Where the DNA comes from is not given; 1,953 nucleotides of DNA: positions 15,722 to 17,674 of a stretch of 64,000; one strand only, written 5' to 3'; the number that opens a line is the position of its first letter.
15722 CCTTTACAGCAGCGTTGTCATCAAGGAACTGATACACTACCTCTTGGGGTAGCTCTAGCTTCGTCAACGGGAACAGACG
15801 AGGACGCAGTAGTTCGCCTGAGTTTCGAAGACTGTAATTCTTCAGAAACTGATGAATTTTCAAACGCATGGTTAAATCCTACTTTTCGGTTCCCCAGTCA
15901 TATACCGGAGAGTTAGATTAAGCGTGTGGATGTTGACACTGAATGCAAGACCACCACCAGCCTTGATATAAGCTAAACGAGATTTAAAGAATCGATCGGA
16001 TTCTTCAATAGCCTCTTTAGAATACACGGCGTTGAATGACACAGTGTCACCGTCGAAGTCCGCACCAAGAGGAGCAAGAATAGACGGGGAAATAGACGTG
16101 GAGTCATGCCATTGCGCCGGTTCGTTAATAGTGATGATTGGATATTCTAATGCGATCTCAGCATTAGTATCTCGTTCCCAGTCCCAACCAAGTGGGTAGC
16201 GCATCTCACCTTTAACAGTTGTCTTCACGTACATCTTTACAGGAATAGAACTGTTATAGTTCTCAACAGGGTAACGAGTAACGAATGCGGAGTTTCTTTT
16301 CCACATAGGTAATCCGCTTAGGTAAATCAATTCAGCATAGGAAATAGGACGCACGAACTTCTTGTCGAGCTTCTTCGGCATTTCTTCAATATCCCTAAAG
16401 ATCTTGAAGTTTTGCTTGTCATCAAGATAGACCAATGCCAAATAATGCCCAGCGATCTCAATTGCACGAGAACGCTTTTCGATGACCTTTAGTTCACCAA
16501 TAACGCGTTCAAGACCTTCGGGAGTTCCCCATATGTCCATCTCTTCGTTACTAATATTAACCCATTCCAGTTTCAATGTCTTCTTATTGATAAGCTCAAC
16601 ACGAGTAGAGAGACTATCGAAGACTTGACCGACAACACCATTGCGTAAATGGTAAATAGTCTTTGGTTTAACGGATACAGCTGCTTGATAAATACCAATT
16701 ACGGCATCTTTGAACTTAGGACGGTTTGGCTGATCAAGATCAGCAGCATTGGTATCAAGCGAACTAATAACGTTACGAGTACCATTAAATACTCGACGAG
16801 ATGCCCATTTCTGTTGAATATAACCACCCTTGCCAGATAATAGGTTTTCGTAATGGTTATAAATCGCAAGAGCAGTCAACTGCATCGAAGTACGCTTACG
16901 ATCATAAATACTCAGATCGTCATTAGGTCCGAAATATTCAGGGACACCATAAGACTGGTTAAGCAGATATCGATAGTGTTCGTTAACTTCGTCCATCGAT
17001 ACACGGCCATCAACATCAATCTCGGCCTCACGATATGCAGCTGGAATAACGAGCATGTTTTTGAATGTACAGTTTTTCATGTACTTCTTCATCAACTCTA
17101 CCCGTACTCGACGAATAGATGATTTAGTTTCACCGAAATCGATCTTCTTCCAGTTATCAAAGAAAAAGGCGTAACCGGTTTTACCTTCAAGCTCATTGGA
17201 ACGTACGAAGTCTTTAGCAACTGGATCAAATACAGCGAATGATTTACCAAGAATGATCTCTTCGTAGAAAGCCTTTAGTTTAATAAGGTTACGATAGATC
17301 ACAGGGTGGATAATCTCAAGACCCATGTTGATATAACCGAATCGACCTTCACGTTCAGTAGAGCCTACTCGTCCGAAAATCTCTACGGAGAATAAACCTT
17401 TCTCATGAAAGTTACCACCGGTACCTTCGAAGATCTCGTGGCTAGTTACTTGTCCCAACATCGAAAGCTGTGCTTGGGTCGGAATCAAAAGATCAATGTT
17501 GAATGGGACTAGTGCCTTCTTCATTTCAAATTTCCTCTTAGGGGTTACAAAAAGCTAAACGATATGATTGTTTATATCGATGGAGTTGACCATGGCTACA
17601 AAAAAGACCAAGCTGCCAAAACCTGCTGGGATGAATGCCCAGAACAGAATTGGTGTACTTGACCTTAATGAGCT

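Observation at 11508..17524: Split multisubunit-type RNA polymerase: a beta-prime N-terminal fragment (Zn finger deleted) and a beta C-terminal-like fragment encoded as two coupled genes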

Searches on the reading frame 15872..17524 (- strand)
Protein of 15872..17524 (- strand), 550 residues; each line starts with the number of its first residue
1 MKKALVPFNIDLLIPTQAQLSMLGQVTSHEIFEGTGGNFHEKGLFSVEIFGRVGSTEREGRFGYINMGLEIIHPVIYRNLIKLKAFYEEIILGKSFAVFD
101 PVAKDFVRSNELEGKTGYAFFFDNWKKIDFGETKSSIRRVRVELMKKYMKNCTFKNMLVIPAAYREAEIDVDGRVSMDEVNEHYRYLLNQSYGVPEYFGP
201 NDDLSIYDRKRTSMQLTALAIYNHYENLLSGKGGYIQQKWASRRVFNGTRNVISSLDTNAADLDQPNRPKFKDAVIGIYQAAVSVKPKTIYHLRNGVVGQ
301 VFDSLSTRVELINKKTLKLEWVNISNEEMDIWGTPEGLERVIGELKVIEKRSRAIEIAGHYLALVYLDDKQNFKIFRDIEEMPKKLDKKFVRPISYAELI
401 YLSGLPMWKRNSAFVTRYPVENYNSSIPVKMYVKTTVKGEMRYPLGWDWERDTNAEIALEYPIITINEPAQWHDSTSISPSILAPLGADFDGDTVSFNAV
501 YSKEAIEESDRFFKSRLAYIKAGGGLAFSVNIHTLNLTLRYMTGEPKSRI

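Call 7: search_protein_families(library=pfam, proteins=[window:15872-17524:-], max_evalue=1)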
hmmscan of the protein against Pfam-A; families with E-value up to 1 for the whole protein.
window:15872-17524:- (550 aa): 0 families

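Call 8: search_protein_families(library=phrogs, proteins=[window:15872-17524:-], max_evalue=0.01)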
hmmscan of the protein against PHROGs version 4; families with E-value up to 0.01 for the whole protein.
window:15872-17524:- (550 aa): 2 families
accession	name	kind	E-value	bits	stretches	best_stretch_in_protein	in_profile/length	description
phrog_2986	-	DNA, RNA and nucleotide metabolism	1.8e-222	740.3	1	1-543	1-538/539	RNA polymerase beta subunit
phrog_2987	-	DNA, RNA and nucleotide metabolism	2e-06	27.8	0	475-514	404-443/478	RNA polymerase beta subunit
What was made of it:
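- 15872..17524 (-): beta'N subunit of the virion RNA polymerase (550 aa; orthologue of phiKZ gp180 / SPN3US gp240). It ends just after the catalytic double-psi barrel. phrog_2986 E 1.8e-222 (call 8).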

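Call 10: search_solved_structures(query=window:15872-17524:-, max_evalue=1, show_alignments=2)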
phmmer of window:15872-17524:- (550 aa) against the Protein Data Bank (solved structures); distinct sequences matched with E-value up to 1: 0.

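Call 14: search_dna_similar(query=window:15872-17524:-, collection=phages, mode=protein, max_rows=60, rows=spread)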
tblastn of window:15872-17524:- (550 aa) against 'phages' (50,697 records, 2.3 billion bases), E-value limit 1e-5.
Records with a match: 313; places in all: 325; records where one place covers at least 80% of the query: 293.
Best place of each record, by identity: >=99% 6; 95-99% 1; 60-80% 58; <60% 248.
By first word of the organism name: Pseudomonas 79; Erwinia 62; Salmonella 23; Vibrio 23; Serratia 21; Aeromonas 20; Klebsiella 16; Ralstonia 13; Staphylococcus 10; Bacillus 9; and 18 more.
By host as written in the record: Erwinia amylovora 35; Pseudomonas aeruginosa 31; - 30; Erwinia amylovora ATCC 29780 19; Klebsiella pneumoniae 14; Aeromonas hydrophila 10; Pseudomonas aeruginosa PAO1 8; Staphylococcus aureus 7; and 87 more.
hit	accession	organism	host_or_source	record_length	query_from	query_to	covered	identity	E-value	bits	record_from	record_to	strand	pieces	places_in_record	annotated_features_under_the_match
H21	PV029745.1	Pseudomonas phage phiHQ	Pseudomonas aeruginosa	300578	1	550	100%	99.8%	0e+0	1132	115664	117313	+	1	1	hypothetical protein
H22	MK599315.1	Pseudomonas phage PA1C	Pseudomonas aeruginosa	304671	1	550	100%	99.5%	0e+0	1128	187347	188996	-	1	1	putative RNA polymerase beta subunit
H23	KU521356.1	Pseudomonas phage KTN4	Pseudomonas aeruginosa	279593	1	549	100%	76.5%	0e+0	895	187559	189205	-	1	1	putative beta/beta'-like virion-associated protein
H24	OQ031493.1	Pseudomonas phage MRostami-2023c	Pseudomonas sp.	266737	1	549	100%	76.5%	0e+0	894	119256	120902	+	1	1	record has no annotation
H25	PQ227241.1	Pseudomonas phage vB_PaeM_HUST_1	Pseudomonas aeruginosa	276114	1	549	100%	76.5%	0e+0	894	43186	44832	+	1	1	RNA polymerase beta subunit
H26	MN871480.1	Pseudomonas phage PaSz-1_45_270k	Pseudomonas aeruginosa PAO1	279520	1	549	100%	76.4%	0e+0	890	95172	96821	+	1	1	record has no annotation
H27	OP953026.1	Pseudomonas phage pPA-N1803-4At.2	Pseudomonas aeruginosa N1803-4At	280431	1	549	100%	76.3%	0e+0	894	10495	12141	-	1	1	hypothetical protein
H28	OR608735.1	Pseudomonas phage 9Ps-7B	Pseudomonas aeruginosa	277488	1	549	100%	76.3%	0e+0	894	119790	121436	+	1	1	RNA polymerase beta subunit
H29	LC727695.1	Pseudomonas phage sp. Brmt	Pseudomonas aeruginosa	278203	1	549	100%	76.2%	0e+0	886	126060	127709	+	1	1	hypothetical protein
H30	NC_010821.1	Pseudomonas phage 201phi2-1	Pseudomonas chlororaphis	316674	1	549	100%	70.7%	0e+0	830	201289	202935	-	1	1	RNA polymerase beta subunit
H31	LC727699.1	Pseudomonas phage sp. LC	Pseudomonas aeruginosa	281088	1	489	89%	75.9%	0e+0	795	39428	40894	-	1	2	hypothetical protein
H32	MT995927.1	Pseudomonas phage U1B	Pseudomonas aeruginosa PAO1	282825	1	489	89%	75.7%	0e+0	789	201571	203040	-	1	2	hypothetical protein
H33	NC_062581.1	Pseudomonas phage Psa21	Pseudomonas syringae actinidae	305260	1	549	100%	66.7%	0e+0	796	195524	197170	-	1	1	RNA polymerase beta subunit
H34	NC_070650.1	Klebsiella phage vB_KvM-Eowyn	-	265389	1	545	99%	41.2%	5e-131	427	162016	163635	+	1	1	putative DNA-directed RNA polymerase betasubunit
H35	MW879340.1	Erwinia phage pEa_SNUABM_48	Erwinia amylovora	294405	1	543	99%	39.2%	3e-117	387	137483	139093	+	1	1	hypothetical protein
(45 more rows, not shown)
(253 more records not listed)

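Call 20: find_homologous_proteins(query=window:15872-17524:-, max_evalue=0.00001)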
Query window:15872-17524:- (550 aa): 821 proteins with E <= 0.00001 among 8000 candidates; the best 120 are listed.
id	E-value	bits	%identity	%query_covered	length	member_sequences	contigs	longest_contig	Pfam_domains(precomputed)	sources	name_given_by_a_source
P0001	0.0e+0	1140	90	100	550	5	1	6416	-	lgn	-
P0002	0.0e+0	1027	79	100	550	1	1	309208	-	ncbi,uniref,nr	ncbi:RNA polymerase beta subunit [Pseudomonas phage PhiPA3]|uniref:Putative RNA polymerase beta subu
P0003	1.7e-291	986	76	100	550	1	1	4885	-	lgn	-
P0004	1.2e-290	983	76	100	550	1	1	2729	-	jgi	jgi:hypothetical protein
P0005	4.8e-289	978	77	100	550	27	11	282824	-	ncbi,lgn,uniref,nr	ncbi:hypothetical protein [Pseudomonas aeruginosa]|uniref:hypothetical protein n=1 Tax=Pseudomonas a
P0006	9.8e-277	937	72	100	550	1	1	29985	-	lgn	-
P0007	2.5e-276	936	73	100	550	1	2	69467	-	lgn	-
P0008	2.9e-272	922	71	100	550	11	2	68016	-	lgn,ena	-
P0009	6.5e-272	921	70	100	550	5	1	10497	-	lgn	-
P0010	2.2e-271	919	72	100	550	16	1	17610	-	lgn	-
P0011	4.2e-270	915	70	100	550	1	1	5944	-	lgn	-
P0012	5.8e-270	915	70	100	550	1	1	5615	-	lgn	-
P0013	1.9e-269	913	69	100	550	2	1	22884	-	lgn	-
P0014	1.0e-268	910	70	100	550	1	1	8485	-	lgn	-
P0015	1.9e-268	910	71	100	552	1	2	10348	-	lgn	-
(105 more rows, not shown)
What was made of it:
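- On phiKZ-type vRNAP beta'N (phiKZ gp180 / SPN3US gp240; phrog_2986): 821 homologues (call 20).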

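Call 24: search_solved_structures(query=A1, max_evalue=1, show_alignments=3)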
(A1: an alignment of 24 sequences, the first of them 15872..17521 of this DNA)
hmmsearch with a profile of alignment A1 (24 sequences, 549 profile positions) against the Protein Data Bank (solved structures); distinct sequences matched with E-value up to 1: 84 (the best 60 are shown).
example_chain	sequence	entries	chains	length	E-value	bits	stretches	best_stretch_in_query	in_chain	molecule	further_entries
7s01_d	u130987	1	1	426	1.6e-15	59.7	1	38-256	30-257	DNA-directed RNA polymerase beta' subunit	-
7s00_d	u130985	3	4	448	1.8e-15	59.5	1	38-255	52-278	DNA-directed RNA polymerase beta' subunit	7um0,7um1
8i23_D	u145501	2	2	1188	9.2e-06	27.5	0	127-199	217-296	DNA-directed RNA polymerase subunit beta'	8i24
8dkc_D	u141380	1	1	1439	1.2e-05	27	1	477-543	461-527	DNA-directed RNA polymerase subunit beta'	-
9n9p_D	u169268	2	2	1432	1.6e-05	26.7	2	151-253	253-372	DNA-directed RNA polymerase subunit beta'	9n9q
8qma_T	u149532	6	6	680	2.9e-05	25.8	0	157-253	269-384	DNA-directed RNA polymerase subunit beta'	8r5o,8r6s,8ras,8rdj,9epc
8k60_D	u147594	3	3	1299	3.4e-05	25.6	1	476-546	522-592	DNA-directed RNA polymerase subunit beta'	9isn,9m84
7vpd_D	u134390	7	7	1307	3.4e-05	25.6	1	476-546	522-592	DNA-directed RNA polymerase subunit beta'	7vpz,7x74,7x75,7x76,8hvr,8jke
8dy7_D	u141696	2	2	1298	3.4e-05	25.6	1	476-545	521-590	DNA-directed RNA polymerase subunit beta'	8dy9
6wmr_D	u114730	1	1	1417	3.6e-05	25.5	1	152-254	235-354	DNA-directed RNA polymerase subunit beta'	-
8xzv_C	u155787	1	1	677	3.6e-05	25.5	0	157-253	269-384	DNA-directed RNA polymerase subunit beta'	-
6wmp_D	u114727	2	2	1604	3.7e-05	25.5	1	152-254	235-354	DNA-directed RNA polymerase subunit beta'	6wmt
6j9e_D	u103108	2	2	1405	4.3e-05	25.3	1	139-254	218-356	DNA-directed RNA polymerase subunit beta'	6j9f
6awb_04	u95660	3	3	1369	5.7e-05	24.8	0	476-545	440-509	DNA-directed RNA polymerase subunit beta'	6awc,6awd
8re4_D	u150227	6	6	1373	5.8e-05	24.8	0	476-545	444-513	DNA-directed RNA polymerase subunit beta'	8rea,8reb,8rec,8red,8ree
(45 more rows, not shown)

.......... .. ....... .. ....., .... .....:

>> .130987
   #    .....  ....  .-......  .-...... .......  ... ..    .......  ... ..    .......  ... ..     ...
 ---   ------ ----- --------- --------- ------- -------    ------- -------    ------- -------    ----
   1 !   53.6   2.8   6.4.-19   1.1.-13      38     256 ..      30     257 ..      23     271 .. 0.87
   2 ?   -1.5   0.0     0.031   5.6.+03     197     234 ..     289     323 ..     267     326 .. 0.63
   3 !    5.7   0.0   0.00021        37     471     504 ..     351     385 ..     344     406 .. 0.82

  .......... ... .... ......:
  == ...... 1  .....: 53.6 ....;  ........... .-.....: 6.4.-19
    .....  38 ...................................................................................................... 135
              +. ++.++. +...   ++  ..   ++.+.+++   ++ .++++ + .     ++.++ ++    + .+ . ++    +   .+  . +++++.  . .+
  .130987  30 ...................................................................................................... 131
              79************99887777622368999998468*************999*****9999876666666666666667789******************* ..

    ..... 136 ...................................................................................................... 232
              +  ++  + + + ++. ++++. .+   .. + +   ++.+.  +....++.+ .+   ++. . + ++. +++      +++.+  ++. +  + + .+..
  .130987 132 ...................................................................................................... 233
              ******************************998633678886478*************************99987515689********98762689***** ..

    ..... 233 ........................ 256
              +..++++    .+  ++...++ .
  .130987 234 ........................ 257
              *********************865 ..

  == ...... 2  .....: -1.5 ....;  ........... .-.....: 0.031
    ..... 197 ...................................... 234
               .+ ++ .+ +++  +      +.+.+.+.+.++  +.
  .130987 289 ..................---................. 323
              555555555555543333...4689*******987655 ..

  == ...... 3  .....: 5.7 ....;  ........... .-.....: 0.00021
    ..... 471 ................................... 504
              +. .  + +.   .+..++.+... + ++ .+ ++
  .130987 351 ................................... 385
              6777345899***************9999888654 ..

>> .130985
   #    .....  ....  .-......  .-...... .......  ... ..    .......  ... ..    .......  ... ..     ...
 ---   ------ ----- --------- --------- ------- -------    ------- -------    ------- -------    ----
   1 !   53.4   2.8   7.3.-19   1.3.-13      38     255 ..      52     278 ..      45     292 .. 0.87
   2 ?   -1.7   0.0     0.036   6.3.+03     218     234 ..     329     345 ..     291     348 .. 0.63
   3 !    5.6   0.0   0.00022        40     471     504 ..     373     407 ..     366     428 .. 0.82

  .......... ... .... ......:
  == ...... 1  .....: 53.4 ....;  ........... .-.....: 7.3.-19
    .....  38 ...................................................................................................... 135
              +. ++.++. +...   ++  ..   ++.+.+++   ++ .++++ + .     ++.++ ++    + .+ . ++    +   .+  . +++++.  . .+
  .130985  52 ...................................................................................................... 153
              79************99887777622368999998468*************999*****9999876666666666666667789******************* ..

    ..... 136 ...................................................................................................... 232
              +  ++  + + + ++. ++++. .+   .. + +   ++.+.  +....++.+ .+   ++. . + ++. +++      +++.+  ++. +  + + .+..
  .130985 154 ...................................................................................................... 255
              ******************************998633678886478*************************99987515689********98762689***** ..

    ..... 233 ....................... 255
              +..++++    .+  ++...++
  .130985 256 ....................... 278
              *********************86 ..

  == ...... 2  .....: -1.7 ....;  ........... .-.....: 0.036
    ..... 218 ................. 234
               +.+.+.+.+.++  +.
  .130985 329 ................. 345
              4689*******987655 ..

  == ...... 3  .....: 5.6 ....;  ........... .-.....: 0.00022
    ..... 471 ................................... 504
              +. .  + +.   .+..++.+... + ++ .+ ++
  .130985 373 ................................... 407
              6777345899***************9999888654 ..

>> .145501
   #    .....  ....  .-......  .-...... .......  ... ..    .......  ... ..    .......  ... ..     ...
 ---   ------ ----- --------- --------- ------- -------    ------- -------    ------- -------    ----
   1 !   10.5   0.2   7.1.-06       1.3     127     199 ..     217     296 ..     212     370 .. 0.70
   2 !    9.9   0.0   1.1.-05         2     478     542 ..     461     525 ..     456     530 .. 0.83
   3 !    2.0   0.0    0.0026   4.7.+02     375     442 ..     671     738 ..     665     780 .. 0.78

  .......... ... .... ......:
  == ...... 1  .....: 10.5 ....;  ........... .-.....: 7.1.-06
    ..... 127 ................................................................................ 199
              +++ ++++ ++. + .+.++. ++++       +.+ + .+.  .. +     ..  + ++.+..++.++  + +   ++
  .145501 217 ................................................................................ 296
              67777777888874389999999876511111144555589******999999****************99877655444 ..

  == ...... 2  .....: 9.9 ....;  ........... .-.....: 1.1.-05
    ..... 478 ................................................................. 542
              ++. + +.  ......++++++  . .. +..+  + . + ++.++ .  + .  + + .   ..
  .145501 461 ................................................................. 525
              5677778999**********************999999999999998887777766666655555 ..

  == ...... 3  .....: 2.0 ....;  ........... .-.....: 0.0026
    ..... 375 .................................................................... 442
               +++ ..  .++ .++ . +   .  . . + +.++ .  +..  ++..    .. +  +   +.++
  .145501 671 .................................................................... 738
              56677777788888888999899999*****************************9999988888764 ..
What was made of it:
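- The best solved-structure match of beta'N is an nvRNAP subunit, AR9 7S01_d (call 24).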
